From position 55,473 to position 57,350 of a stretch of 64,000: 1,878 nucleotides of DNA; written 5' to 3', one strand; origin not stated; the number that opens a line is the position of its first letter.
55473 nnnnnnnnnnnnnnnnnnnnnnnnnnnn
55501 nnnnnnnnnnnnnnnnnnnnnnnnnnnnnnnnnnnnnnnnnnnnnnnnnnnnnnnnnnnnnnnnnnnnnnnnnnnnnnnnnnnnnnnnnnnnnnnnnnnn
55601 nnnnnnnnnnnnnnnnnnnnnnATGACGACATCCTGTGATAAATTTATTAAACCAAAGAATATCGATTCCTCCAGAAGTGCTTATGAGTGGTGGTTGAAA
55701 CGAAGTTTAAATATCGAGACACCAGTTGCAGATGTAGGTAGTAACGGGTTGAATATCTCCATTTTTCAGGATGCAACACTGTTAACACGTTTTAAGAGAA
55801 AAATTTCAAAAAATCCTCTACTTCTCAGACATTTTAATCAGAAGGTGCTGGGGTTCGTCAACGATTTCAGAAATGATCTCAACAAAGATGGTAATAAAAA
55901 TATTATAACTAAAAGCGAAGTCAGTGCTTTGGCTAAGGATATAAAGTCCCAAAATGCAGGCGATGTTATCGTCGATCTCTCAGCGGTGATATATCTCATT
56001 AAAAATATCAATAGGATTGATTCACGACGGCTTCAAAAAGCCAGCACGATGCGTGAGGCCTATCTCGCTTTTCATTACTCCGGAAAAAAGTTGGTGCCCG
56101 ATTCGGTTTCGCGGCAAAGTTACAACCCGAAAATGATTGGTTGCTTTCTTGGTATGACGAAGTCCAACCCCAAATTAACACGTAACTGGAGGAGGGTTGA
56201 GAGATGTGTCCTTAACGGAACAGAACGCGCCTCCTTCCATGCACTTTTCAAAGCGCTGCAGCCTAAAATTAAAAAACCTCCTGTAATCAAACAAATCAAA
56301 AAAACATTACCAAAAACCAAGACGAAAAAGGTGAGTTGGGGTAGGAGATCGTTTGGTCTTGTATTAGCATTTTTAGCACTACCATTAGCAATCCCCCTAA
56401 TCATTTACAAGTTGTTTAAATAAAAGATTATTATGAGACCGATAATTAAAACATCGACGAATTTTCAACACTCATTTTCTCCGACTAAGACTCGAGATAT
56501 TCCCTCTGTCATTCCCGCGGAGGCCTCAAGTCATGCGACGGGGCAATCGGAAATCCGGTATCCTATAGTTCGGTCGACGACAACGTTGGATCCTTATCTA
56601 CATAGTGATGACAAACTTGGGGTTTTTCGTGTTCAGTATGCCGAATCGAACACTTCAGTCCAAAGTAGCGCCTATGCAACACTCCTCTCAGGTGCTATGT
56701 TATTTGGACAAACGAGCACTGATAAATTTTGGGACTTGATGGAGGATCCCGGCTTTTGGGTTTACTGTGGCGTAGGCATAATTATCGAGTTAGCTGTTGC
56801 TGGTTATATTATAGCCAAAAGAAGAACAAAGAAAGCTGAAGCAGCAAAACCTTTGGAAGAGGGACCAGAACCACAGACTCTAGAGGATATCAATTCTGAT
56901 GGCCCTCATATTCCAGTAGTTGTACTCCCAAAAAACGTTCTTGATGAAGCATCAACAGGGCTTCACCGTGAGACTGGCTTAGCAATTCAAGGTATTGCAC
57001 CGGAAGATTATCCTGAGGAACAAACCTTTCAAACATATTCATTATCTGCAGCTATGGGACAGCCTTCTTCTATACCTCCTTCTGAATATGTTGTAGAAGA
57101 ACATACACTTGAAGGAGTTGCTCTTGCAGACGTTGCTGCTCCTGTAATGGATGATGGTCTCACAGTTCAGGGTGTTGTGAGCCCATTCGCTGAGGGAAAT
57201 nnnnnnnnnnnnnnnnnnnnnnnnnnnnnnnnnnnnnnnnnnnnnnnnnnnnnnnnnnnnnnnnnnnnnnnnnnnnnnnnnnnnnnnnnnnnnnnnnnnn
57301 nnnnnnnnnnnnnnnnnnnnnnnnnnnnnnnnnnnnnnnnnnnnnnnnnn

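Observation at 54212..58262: Three-gene coupled operon: signal-less beta-rich/basic coiled-coil protein, tail-anchored protein, and a reversed-topology zinc-ribbon Ser/Thr kinase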

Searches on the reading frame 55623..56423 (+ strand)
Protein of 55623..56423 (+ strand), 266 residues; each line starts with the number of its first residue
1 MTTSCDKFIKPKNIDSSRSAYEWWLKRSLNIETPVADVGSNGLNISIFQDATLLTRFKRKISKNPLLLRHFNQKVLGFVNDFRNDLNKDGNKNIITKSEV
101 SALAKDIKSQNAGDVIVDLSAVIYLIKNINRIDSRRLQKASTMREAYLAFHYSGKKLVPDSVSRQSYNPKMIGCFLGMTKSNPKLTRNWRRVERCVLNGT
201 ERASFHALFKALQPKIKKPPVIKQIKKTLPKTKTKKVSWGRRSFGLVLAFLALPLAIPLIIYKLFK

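Call 3: search_protein_families(library=pfam, proteins=[window:55623-56423:+], max_evalue=0.1)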
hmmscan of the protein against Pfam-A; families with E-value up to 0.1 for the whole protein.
window:55623-56423:+ (266 aa): 2 families
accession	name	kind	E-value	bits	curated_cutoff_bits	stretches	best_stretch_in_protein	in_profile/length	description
PF06055.17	ExoD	-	0.036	13.9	23.8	1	239-261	26-48/180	Exopolysaccharide synthesis, ExoD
PF12174.13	RST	-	0.066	13.6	22.7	0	203-238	7-41/67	RCD1-SRO-TAF4 (RST) plant domain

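Call 4: search_protein_families(library=ncbifam, proteins=[window:55623-56423:+], max_evalue=0.1)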
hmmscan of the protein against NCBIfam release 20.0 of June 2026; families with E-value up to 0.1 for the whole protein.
window:55623-56423:+ (266 aa): 0 families

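Call 5: search_protein_families(library=padloc, proteins=[window:55623-56423:+], max_evalue=0.1)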
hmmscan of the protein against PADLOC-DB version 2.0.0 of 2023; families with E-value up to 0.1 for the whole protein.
window:55623-56423:+ (266 aa): 0 families

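Call 14: find_homologous_proteins(query=window:55623-56423:+)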
Query window:55623-56423:+ (266 aa): 1 proteins with E <= 0.001 among 903 candidates.
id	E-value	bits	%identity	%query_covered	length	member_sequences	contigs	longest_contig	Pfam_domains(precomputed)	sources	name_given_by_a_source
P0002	1.2e-171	587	100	100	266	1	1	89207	-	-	-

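Call 28: search_solved_structures(query=window:55623-56423:+, max_evalue=10)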
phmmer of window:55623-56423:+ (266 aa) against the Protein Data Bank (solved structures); distinct sequences matched with E-value up to 10: 1.
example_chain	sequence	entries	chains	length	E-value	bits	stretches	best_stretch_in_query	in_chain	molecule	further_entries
6xp5_U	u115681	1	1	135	0.39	13.2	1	68-145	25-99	Mediator of RNA polymerase II transcription subunit 21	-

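Call 43: find_related_loci(query=A1, collection=genome_contigs, flank=8000)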
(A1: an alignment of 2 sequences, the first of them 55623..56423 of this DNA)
Query A1 (266 aa) in genome_contigs; peptide patterns used: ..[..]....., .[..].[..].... (x = any residue, [..] = any of these).
19 stretches matched a pattern, but none encodes a relative of the query by tblastn (E <= 1e-3).

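Call 44: find_related_loci(query=A1, collection=metagenome_contigs, flank=8000)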
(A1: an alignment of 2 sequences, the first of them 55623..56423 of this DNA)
Query A1 (266 aa) in metagenome_contigs; peptide patterns used: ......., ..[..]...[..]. (x = any residue, [..] = any of these).
201 stretches matched a pattern; 1 encode a relative of the query (tblastn E <= 1e-3); 1 distinct loci.
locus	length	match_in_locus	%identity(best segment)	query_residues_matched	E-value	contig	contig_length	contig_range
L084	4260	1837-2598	45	1-247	9e-60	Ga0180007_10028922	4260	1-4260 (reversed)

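Call 52: search_protein_families(library=phrogs, proteins=[window:55623-56423:+, L084:1837-2637:+], max_evalue=0.1)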
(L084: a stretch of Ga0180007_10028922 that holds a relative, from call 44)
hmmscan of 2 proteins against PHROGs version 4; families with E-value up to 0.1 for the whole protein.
window:55623-56423:+ (266 aa): 0 families

L084:1837-2637:+ (266 aa): 0 families

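Call 56: search_solved_structures(query=A1, max_evalue=10)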
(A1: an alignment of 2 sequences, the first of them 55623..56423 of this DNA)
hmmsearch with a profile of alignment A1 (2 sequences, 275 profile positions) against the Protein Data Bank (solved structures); distinct sequences matched with E-value up to 10: 2.
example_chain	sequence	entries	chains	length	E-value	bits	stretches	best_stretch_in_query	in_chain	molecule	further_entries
2hh9_A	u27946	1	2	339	0.33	13.3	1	103-136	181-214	Thiamin pyrophosphokinase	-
2g9z_A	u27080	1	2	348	0.34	13.3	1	103-136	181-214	thiamine pyrophosphokinase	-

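Call 61: predict_structure(protein=window:55623-56423:+)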
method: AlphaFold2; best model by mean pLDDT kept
length: 266 residues; sequences in the alignment: 1
mean_pLDDT: 44.8   pTM: 0.31
mean pLDDT of the five models: 44.8, 44.4, 41.4, 41.0, 40.3
residues with pLDDT >= 90: 3; 70-90: 18; 50-70: 58; < 50: 187
segments of 3 or more residues with pLDDT < 50: 1-11, 15-22, 28-55, 89-95, 112-226, 228-231, 233-236
pLDDT, mean of each block of 10 residues (from residue 1): 37 45 49 33 34 50 56 54 49 47 54 42 38 39 39 36 33 32 34 30 32 36 43 49 69 84 88
secondary structure, 60 per line:
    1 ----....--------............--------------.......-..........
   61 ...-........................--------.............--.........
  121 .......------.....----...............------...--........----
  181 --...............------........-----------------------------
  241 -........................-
elements in order: H5-8 H17-28 H43-49 H51-63 H65-88 H97-109 H112-127 H134-138 H143-157 H169-176 H183-197 H204-211 H242-265

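Call 71: search_protein_families(library=pfam, proteins=[L084:455-1099:+, L084:1190-1828:+, window:55623-56342:+, L084:1837-2556:+, L084:2634-3320:+], max_evalue=10)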
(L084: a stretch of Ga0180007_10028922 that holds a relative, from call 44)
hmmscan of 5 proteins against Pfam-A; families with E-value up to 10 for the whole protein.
L084:455-1099:+ (215 aa): 0 families

L084:1190-1828:+ (212 aa): 4 families
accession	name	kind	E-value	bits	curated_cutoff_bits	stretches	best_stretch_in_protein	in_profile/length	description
PF10504.14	DUF2452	-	0.35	10.8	25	1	157-204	28-74/156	Protein of unknown function (DUF2452)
PF15005.11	IZUMO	-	1.3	10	25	1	76-173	11-110/143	Izumo sperm-egg fusion, Ig domain-associated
PF11155.13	DUF2935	-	2.1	9.3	24.4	0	53-181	39-99/121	Domain of unknown function (DUF2935)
PF05130.17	FlgN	-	2.4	9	30.5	1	55-112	19-78/147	FlgN protein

window:55623-56342:+ (240 aa): 1 family
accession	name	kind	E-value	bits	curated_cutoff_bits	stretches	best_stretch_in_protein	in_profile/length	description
PF12174.13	RST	-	0.071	13.5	22.7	1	203-238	7-41/67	RCD1-SRO-TAF4 (RST) plant domain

L084:1837-2556:+ (240 aa): 1 family
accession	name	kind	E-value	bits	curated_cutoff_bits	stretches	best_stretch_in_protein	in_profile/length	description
PF13610.12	DDE_Tnp_IS240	-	0.11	13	27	1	148-228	40-121/139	DDE domain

L084:2634-3320:+ (229 aa): 0 families

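Call 74: find_related_loci(query=A1, collection=viral_contigs, flank=6000)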
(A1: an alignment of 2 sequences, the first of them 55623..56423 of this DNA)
Query A1 (266 aa) in viral_contigs; peptide patterns used: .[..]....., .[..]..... (x = any residue, [..] = any of these).
34 stretches matched a pattern, but none encodes a relative of the query by tblastn (E <= 1e-3).

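Call 90: search_dna_similar(query=window:55623-56423:+, collection=phages, mode=protein, max_evalue=0.001, max_rows=5)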
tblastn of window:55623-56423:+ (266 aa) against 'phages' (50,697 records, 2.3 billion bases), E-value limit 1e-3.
No match.

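Call 92: search_dna_similar(query=window:55623-56423:+, collection=plasmids, mode=protein, max_evalue=0.001, max_rows=5)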
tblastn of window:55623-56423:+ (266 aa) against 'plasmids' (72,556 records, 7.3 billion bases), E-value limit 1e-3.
No match.

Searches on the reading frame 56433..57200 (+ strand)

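Call 52: search_protein_families(library=phrogs, proteins=[window:56433-57200:+], max_evalue=0.1)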
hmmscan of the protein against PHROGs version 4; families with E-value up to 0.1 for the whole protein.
window:56433-57200:+ (256 aa): 1 family
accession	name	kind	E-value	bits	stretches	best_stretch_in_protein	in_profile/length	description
phrog_20389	-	unknown function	0.041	15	0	220-246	12-38/77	-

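Call 71: search_protein_families(library=pfam, proteins=[window:56433-57182:+], max_evalue=10)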
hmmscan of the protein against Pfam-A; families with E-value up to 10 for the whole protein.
window:56433-57182:+ (250 aa): 1 family
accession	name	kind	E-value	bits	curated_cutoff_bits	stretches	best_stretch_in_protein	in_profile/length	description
PF12378.14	P1_N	-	0.022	14.6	24.8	1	62-96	228-263/286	Mycoplasma adhesin P1, N-terminal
